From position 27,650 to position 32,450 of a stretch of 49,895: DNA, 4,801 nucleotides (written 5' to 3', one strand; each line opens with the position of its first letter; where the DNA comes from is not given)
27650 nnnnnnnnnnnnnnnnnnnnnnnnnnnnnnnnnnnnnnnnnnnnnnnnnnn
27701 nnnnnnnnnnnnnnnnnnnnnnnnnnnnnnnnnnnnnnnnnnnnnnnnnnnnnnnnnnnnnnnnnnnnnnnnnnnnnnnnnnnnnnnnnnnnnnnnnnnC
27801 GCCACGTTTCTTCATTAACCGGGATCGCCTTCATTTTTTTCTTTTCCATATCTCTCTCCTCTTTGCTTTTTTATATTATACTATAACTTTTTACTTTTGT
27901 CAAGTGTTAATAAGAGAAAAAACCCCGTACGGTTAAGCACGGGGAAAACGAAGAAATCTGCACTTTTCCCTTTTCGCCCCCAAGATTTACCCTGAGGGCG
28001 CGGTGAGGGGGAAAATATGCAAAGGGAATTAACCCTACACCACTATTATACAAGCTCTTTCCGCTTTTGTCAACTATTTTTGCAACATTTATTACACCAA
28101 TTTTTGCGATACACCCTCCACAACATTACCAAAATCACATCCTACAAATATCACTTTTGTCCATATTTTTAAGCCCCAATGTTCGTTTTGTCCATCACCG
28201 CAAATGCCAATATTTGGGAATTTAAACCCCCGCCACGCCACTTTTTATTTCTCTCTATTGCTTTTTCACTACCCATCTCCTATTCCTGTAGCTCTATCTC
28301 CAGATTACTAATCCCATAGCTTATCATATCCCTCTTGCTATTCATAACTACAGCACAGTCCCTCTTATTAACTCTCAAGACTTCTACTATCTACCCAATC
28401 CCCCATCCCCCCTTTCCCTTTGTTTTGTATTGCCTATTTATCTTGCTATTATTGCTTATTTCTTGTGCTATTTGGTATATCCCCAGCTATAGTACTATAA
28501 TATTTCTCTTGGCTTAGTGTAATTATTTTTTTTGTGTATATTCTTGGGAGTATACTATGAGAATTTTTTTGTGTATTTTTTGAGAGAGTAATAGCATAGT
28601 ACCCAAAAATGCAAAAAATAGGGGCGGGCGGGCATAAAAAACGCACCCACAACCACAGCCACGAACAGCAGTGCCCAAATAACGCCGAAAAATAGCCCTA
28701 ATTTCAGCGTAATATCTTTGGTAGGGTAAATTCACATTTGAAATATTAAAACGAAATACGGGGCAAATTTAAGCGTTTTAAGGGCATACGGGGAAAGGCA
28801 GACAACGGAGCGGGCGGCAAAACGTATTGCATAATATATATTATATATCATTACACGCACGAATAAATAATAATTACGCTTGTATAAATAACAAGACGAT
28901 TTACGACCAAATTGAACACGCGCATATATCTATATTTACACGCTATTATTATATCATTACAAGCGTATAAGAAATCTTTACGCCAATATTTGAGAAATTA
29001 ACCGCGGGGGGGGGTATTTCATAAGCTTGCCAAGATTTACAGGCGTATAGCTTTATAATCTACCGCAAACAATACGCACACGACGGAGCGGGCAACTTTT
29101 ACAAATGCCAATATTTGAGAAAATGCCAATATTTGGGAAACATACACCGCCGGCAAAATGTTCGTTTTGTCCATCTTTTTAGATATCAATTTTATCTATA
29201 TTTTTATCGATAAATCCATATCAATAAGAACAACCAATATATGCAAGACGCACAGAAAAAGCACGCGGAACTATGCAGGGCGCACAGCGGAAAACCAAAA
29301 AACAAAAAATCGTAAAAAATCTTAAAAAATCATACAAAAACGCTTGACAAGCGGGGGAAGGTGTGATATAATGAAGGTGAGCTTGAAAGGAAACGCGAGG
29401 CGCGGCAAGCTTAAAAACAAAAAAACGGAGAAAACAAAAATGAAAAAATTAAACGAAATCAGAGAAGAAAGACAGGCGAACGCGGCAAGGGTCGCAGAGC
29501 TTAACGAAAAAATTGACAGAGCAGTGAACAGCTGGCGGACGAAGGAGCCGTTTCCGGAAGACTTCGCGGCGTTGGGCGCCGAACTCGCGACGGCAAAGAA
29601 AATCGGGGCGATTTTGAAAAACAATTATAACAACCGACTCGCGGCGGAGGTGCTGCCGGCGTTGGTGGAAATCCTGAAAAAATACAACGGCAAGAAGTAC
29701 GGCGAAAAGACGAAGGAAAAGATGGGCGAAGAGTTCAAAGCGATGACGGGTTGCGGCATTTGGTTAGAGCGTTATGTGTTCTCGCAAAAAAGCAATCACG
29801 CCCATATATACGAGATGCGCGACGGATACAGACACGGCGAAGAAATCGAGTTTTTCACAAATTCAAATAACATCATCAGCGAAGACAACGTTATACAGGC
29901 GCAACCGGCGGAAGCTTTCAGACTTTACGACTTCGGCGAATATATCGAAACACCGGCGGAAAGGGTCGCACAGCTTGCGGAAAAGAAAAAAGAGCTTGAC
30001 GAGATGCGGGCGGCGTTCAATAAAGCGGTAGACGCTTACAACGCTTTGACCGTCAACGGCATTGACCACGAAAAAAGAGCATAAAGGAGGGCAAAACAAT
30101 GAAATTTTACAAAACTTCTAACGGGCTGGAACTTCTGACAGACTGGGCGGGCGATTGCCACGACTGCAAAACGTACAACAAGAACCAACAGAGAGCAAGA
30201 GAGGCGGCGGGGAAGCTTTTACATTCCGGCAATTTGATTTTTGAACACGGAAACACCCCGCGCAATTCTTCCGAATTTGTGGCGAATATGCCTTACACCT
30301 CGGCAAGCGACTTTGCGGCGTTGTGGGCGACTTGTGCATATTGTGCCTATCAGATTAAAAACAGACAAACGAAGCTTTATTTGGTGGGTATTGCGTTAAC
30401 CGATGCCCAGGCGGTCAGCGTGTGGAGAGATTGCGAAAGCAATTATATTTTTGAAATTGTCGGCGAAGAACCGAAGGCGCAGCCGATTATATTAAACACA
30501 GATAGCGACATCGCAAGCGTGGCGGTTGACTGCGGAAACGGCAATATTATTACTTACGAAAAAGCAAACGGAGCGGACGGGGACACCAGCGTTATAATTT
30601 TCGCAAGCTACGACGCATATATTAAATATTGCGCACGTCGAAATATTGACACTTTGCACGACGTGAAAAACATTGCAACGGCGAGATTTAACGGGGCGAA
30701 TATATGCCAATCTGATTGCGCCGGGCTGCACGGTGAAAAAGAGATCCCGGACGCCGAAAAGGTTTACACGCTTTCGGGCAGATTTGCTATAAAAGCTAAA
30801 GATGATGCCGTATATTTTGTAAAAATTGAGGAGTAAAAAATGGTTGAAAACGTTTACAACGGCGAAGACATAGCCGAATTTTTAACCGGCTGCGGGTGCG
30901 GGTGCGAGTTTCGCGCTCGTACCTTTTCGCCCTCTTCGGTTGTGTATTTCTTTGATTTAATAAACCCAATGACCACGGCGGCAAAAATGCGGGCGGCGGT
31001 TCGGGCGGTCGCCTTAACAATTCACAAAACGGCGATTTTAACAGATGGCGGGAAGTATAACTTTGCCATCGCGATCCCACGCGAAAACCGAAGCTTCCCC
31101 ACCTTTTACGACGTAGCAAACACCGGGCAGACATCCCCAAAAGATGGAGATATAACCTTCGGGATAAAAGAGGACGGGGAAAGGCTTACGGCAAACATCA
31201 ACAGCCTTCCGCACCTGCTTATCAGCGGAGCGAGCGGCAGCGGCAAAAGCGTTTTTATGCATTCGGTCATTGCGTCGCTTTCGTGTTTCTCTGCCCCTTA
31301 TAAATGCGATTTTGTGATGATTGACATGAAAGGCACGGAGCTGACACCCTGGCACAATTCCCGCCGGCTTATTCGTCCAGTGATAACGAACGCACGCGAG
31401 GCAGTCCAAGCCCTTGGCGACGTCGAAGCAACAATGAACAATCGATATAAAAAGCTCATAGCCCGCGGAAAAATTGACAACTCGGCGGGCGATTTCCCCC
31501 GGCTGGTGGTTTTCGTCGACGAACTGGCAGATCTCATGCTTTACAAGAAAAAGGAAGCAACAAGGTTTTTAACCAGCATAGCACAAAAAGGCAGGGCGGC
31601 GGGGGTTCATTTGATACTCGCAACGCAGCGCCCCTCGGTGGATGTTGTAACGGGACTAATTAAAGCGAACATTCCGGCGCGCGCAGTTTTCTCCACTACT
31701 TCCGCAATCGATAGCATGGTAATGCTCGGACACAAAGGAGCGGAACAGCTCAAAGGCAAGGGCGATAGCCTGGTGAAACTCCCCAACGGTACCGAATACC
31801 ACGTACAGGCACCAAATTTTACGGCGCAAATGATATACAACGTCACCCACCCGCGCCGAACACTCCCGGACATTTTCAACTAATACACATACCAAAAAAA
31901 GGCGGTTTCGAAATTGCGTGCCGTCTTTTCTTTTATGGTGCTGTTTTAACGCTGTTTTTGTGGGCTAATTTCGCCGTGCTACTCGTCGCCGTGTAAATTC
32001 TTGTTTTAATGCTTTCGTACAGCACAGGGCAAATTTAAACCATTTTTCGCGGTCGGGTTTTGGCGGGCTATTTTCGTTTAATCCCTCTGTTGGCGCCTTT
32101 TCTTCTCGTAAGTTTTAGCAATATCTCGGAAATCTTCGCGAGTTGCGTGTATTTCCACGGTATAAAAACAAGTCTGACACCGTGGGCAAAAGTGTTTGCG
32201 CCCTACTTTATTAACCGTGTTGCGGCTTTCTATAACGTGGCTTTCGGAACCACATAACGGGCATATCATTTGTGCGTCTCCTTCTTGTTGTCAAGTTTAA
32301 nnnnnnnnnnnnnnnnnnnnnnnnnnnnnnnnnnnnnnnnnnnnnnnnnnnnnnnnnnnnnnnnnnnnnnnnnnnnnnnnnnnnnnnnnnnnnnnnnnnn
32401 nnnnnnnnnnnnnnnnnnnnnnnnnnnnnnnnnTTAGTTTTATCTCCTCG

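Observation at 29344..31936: GC-rich, oppositely oriented three-gene cassette ending in an FtsK/SpoIIIE-family ATPase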

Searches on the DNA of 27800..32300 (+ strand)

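Call 9: search_dna_similar(query=window:27800-32300:+, collection=phages, mode=distant, max_rows=20)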
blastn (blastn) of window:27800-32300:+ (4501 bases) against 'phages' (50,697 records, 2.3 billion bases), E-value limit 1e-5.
Records with a match: 6; places in all: 6; records where one place covers at least 80% of the query: 0.
Best place of each record, by identity: 60-80% 6.
By first word of the organism name: Listeria 4; Mycobacterium 1; Bacteriophage 1.
By host as written in the record: Listeria monocytogenes 4; Mycobacterium smegmatis mc2 155 1; - 1.
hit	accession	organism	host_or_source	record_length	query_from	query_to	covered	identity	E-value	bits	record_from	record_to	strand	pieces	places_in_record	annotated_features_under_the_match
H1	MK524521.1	Mycobacterium phage Schatzie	Mycobacterium smegmatis mc2 155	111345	3696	3877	4%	68.1%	5e-6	62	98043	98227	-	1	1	193: FtsK-like DNA translocase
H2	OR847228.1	Listeria phage LM 4-11-1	Listeria monocytogenes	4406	3771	3877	2%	74.1%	1e-6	63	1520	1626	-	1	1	record has no annotation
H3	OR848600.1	Listeria phage LM 4-14-1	Listeria monocytogenes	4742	3771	3877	2%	74.1%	1e-6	63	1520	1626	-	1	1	record has no annotation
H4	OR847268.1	Listeria phage LM 4-11-1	Listeria monocytogenes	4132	3787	3877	2%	76.1%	4e-7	64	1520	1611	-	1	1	record has no annotation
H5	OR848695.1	Listeria phage LM 4-14-1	Listeria monocytogenes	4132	3787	3877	2%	76.1%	4e-7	64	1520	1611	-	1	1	record has no annotation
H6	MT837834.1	Bacteriophage sp.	human fecal samples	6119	3794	3877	2%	77.4%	1e-7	67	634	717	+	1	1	record has no annotation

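Call 95: search_rna_families(source=window, start=27800, end=29450, threshold=evalue, max_evalue=1)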
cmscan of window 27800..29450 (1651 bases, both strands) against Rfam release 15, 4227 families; matches with E-value up to 1: 1.
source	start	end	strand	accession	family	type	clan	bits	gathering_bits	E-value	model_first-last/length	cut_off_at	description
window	27915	28012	-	RF02837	anti-hemB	Gene; sRNA;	-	22.9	49.5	0.013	1-81/81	no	Burkholderia RNA 7 (anti-hemB)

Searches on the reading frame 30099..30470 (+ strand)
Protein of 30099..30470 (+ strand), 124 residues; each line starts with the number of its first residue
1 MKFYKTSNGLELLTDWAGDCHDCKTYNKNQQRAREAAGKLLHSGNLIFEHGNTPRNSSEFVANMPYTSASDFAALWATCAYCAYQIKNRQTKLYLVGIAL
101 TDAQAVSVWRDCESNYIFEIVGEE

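Call 102: search_solved_structures(query=A5, max_evalue=1)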
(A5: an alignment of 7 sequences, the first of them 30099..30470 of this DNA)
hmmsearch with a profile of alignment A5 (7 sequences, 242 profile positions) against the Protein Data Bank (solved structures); distinct sequences matched with E-value up to 1: 2.
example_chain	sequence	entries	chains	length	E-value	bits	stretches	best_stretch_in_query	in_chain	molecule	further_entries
6ppa_A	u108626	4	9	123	0.91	12.2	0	15-62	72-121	Bromodomain-containing protein 7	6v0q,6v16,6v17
6v1e_A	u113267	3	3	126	0.96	12.1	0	15-62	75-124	Bromodomain-containing protein 7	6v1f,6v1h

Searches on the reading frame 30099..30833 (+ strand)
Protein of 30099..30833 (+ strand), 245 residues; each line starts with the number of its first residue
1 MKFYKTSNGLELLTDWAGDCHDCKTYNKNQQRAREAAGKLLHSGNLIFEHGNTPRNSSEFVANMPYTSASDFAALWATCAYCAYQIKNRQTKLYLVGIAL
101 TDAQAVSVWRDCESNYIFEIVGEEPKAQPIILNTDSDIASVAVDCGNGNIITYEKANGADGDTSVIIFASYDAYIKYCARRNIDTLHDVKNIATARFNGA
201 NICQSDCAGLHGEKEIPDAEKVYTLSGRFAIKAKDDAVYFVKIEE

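Call 7: search_protein_families(library=pfam, proteins=[window:30099-30833:+], max_evalue=0.1)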
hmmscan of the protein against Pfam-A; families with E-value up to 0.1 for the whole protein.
window:30099-30833:+ (245 aa): 0 families

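Call 8: search_protein_families(library=phrogs, proteins=[window:30099-30833:+], max_evalue=0.1)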
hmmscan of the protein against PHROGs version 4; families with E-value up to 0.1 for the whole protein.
window:30099-30833:+ (245 aa): 0 families

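Call 11: find_related_loci(query=window:30099-30833:+, collection=viral_contigs, flank=6000)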
Query window:30099-30833:+ (245 aa) in viral_contigs; peptide patterns used: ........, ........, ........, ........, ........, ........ (x = any residue, [..] = any of these).
2 stretches matched a pattern, but none encodes a relative of the query by tblastn (E <= 1e-3).

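Call 15: find_homologous_proteins(query=window:30099-30833:+)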
Query window:30099-30833:+ (245 aa): 7 proteins with E <= 0.001 among 222 candidates.
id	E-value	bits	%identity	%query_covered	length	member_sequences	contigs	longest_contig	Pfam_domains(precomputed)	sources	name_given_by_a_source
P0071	1.9e-157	540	97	100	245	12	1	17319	-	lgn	-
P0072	4.7e-143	493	89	100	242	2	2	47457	-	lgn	-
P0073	1.4e-142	491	89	100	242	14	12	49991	-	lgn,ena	-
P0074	2.5e-142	490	89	100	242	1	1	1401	-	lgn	-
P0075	5.8e-142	489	89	100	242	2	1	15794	-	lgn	-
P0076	1.0e-135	469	84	100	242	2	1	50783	-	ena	-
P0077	5.0e-133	460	83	100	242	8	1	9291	-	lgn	-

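Call 27: search_protein_families(library=padloc, proteins=[window:30099-30833:+], max_evalue=0.1)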
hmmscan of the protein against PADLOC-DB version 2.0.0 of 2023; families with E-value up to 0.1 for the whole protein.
window:30099-30833:+ (245 aa): 0 families

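Call 28: search_protein_families(library=ncbifam, proteins=[window:30099-30833:+], max_evalue=0.1)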
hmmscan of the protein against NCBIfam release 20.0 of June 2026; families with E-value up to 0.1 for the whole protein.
window:30099-30833:+ (245 aa): 1 family
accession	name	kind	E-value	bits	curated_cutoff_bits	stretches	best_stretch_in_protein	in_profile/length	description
NF007438.0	PRK09984.1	equivalog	0.037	13.2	365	1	69-180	111-222/262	phosphonate ABC transporter ATP-binding protein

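Call 32: find_encoding_contigs(protein=P0073, flank=5000, max_places=4)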
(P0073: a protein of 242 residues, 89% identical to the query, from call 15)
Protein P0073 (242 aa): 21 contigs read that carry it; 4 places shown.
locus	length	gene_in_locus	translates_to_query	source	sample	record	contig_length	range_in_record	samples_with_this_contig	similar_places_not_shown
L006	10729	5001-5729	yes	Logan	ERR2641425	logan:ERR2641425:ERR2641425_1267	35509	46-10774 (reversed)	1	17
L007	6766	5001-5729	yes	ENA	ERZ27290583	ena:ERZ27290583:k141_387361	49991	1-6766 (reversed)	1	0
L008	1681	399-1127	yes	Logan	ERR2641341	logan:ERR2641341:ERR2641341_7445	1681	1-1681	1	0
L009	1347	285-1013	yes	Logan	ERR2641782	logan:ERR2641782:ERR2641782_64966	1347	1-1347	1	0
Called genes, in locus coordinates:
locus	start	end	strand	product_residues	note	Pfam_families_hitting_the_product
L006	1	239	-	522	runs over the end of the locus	PF05133:SPP1_portal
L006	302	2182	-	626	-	-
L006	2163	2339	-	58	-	-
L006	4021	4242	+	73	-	-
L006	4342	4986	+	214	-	-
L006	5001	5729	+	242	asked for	-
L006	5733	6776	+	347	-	PF01580:FtsK_SpoIIIE, PF20703:nSTAND1, PF00004:AAA (faint), PF01580:FtsK_SpoIIIE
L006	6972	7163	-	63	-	PF22811:Zn_ribbon_NrdR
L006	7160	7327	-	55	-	-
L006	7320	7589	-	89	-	-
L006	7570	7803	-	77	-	PF18789:DarA_C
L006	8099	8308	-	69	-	-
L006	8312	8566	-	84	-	-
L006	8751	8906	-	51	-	-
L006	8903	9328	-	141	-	-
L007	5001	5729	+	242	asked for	-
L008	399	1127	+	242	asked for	-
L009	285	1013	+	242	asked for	-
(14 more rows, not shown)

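Call 33: find_encoding_contigs(protein=P0076, flank=5000, max_places=2)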
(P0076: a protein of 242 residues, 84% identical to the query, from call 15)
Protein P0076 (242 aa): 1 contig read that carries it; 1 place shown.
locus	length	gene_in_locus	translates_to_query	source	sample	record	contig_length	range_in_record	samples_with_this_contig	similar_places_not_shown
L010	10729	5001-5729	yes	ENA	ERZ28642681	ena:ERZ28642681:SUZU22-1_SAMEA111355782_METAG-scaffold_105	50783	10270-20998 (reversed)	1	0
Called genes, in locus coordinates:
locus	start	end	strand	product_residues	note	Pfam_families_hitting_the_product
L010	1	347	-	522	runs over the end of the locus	PF05133:SPP1_portal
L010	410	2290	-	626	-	-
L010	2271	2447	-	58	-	-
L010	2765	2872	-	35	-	-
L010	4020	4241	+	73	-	-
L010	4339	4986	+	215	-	-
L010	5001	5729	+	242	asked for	-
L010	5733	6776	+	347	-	PF01580:FtsK_SpoIIIE, PF20703:nSTAND1, PF01580:FtsK_SpoIIIE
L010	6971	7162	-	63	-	PF22811:Zn_ribbon_NrdR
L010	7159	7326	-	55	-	-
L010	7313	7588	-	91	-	-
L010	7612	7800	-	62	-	PF18789:DarA_C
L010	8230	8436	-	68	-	-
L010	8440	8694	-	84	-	-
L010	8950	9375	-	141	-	-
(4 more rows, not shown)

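Call 46: predict_structure(alignment_id=A2)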
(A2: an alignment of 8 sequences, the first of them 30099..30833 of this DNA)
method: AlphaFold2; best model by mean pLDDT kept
length: 245 residues; sequences in the alignment: 8
mean_pLDDT: 38.9   pTM: 0.30
mean pLDDT of the five models: 38.9, 34.0, 33.0, 31.2, 30.1
residues with pLDDT >= 90: 0; 70-90: 0; 50-70: 39; < 50: 206
segments of 3 or more residues with pLDDT < 50: 1-21, 25-91, 97-107, 114-129, 145-166, 183-245
pLDDT, mean of each block of 10 residues (from residue 1): 28 35 46 39 26 34 34 33 38 47 44 48 41 52 48 43 47 54 39 29 39 27 33 33 34
secondary structure, 60 per line:
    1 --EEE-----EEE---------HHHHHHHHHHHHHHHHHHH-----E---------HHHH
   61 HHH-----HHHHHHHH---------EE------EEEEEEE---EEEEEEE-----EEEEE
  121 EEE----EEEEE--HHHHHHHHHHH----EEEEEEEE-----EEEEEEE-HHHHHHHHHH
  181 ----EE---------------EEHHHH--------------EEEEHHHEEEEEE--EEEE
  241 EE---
elements in order: E3-5 E11-13 H23-41 H57-63 H69-76 E94-100 E104-110 E116-123 E128-132 H135-145 E150-157 E163-169 H171-180 H204-207 E222-225 E229-234 E237-242
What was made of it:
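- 30099..30836 (+): ORF2, 245 aa, acidic (pI 5.3). The N-terminal domain (about aa 1-122) is conserved as a stand-alone 116-128-aa gene after ORF1 in three other lineages. The C-terminal half is specific to this lineage. The whole gene is absent from some close relatives. The AF2 model was unusable (pLDDT 39, call 46).
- Tried and rejected: The AF2 model was unusable (pLDDT 39, call 46), so no fold search was run on it.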

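Call 59: search_dna_similar(query=window:30099-30833:+, collection=phages, mode=protein, max_evalue=0.01, max_rows=30)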
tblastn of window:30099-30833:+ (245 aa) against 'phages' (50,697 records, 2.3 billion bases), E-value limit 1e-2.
No match.

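Call 101: search_solved_structures(query=window:30099-30833:+, max_evalue=1)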
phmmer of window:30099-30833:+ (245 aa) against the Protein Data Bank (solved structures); distinct sequences matched with E-value up to 1: 1.
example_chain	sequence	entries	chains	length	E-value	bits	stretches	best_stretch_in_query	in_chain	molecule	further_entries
5d8w_A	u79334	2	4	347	0.038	16.6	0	70-171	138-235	Endoglucanase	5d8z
